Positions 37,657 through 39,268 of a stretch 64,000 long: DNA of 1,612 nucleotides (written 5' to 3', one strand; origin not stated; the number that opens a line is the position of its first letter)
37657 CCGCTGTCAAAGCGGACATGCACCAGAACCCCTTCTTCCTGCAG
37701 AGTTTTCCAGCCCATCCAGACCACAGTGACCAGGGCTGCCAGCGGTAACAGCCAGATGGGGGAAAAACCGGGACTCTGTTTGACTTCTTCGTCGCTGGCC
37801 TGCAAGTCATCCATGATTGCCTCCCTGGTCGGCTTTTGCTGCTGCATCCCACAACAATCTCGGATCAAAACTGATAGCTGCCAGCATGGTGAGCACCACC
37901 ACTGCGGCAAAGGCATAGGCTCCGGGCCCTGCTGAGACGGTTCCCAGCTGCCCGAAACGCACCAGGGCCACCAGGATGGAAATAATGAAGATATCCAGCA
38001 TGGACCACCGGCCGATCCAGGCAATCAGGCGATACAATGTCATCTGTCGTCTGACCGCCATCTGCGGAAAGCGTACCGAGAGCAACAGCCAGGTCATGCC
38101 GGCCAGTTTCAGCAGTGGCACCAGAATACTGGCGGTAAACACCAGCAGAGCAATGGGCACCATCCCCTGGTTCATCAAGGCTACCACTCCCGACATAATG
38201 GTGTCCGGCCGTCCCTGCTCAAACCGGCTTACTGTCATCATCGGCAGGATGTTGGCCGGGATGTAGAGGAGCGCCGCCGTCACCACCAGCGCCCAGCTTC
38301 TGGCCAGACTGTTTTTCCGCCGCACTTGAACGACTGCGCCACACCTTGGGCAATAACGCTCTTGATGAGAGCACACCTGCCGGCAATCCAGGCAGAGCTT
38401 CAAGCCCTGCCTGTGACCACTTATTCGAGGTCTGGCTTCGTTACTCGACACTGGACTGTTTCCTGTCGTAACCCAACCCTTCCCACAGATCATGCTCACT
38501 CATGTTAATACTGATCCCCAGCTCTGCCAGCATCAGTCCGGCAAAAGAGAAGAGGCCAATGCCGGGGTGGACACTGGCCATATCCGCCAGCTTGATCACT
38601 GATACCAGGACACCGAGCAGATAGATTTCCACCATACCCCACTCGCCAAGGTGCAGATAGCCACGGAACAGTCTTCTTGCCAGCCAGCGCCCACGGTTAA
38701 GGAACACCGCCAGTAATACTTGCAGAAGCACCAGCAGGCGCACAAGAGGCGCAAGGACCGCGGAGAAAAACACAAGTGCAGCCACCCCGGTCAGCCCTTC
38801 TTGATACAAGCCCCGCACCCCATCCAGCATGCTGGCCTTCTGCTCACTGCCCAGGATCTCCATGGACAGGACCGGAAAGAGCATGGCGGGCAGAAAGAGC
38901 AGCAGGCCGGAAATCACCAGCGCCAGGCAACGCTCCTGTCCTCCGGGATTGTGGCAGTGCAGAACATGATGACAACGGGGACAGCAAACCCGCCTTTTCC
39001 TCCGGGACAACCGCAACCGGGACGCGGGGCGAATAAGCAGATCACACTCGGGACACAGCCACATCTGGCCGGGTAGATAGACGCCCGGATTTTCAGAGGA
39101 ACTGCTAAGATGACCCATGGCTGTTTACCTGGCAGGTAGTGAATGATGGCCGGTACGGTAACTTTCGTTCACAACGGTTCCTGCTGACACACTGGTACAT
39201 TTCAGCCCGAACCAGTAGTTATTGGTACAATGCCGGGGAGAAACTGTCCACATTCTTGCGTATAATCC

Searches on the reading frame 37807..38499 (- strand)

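Call 9: search_protein_families(library=pfam, proteins=[window:37807-38499:-])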
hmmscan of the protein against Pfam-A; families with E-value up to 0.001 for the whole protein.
window:37807-38499:- (230 aa): 1 family
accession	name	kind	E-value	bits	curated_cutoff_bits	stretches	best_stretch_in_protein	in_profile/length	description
PF04403.18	PqiA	-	5.5e-55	186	23.8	1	65-219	1-154/156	Paraquat-inducible protein A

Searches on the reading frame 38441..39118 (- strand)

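Call 6: search_protein_families(library=pfam, proteins=[window:38441-39118:-])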
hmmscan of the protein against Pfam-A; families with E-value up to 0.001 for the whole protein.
window:38441-39118:- (225 aa): 1 family
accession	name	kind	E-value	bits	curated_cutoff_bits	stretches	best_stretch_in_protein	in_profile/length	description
PF04403.18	PqiA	-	1.9e-44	151.7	23.8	1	62-213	2-153/156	Paraquat-inducible protein A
